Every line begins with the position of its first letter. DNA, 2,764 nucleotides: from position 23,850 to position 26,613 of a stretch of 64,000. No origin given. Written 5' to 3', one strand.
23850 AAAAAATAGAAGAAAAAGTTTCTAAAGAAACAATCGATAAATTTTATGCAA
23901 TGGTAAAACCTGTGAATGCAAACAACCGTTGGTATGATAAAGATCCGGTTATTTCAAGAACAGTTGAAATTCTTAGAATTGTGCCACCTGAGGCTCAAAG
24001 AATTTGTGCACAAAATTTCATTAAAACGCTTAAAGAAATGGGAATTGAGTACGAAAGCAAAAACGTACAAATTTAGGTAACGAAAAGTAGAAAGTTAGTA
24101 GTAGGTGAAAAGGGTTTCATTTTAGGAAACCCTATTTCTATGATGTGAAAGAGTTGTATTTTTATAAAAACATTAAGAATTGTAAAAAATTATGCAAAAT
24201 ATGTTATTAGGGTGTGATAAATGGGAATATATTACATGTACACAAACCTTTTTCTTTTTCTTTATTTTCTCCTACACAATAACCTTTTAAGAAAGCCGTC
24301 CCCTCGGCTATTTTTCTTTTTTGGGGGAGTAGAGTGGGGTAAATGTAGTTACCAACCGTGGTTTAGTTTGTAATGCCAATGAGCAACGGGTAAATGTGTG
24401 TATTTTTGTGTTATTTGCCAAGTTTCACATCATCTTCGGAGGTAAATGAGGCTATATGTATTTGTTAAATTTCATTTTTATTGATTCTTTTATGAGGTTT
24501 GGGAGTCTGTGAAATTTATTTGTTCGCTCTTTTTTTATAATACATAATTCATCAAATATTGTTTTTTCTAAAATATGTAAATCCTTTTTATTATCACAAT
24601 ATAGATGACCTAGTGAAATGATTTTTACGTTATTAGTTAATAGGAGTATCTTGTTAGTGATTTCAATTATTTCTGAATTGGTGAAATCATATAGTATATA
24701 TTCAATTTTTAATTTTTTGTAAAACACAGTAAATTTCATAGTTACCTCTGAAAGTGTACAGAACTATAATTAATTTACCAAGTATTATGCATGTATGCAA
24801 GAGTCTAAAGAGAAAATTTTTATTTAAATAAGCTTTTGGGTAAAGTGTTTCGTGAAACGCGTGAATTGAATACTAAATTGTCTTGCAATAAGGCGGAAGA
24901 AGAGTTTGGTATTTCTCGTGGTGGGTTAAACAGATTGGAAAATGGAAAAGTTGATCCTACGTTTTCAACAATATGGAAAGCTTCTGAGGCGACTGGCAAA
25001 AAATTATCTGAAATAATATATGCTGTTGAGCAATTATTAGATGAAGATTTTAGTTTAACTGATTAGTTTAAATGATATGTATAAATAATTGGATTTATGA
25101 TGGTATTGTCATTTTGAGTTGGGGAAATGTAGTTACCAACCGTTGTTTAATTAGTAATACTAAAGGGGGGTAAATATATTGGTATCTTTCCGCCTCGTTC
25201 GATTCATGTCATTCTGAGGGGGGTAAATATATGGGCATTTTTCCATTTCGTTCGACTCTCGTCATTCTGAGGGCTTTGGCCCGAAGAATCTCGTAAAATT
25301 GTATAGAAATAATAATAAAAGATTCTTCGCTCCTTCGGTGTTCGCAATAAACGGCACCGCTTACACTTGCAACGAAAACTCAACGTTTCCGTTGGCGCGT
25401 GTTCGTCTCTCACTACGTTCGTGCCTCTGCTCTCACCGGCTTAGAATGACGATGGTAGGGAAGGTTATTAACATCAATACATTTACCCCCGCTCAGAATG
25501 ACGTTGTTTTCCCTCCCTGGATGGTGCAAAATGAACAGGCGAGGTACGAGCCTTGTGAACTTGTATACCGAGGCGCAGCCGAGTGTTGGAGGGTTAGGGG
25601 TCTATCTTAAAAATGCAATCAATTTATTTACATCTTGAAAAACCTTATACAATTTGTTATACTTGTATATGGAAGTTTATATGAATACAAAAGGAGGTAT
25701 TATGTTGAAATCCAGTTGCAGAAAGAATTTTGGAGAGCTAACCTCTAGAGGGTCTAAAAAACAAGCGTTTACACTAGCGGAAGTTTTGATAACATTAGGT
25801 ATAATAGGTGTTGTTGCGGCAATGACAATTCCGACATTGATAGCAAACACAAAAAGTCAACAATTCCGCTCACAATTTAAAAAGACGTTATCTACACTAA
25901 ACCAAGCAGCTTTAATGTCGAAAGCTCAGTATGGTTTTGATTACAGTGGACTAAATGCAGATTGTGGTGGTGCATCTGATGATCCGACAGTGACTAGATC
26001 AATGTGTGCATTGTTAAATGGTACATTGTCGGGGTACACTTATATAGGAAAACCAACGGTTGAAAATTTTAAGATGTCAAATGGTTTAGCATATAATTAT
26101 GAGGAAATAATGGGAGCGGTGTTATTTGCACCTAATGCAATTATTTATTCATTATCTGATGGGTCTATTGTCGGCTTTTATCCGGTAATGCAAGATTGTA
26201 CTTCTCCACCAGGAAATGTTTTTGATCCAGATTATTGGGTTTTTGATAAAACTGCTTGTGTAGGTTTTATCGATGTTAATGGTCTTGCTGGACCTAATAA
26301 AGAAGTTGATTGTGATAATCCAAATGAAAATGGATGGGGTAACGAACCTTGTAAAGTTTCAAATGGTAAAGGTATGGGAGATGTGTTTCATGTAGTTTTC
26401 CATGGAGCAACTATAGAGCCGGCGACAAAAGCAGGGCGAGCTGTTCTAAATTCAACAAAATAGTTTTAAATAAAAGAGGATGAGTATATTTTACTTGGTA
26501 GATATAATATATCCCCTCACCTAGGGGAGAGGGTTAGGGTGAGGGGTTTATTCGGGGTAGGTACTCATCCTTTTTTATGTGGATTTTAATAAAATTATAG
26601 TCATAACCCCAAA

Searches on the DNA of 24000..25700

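Call 90: search_rna_families(source=window, start=24000, end=25700, threshold=evalue, max_evalue=0.1)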
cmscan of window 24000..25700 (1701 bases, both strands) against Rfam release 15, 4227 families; matches with E-value up to 0.1: 0.
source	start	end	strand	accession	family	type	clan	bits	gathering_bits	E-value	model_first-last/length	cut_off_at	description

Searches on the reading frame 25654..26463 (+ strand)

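Call 76: search_protein_families(library=ncbifam, proteins=[window:25654-26463:+], max_evalue=0.01)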
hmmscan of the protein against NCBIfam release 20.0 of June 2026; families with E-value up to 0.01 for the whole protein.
window:25654-26463:+ (269 aa): 9 families
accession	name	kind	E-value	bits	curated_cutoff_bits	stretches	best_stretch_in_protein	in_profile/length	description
NF040982.1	ComGD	equivalog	1.3e-05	25.7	70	1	37-95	2-63/139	competence type IV pilus minor pilin ComGD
TIGR01710.1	typeII_sec_gspG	equivalog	4.5e-05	23.5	88.85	1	38-92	2-55/134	type II secretion system major pseudopilin GspG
TIGR01708.2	typeII_sec_gspH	equivalog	9.3e-05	22.5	80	1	38-96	3-64/169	type II secretion system minor pseudopilin GspH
TIGR02532.1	IV_pilin_GFxxxE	domain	0.00013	21.6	16.3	1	37-58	2-23/24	prepilin-type N-terminal cleavage/methylation domain-containing protein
NF041775.1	typeIV_PilA_Myxo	equivalog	0.00017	21.6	400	1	35-83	9-56/214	type IV pilin protein PilA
NF041013.1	T4P_ComGE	equivalog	0.00065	19.7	49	1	35-85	2-52/83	competence type IV pilus minor pilin ComGE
NF040999.1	pilin_ComGC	equivalog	0.001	19.2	75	1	37-68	2-33/84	competence type IV pilus major pilin ComGC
TIGR02596.1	TIGR02596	subfamily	0.0028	17.8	70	1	39-89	1-51/196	Verru_Chthon cassette protein D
NF007862.0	PRK10574.1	equivalog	0.0078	16.3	138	0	35-62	3-30/145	prepilin peptidase-dependent pilin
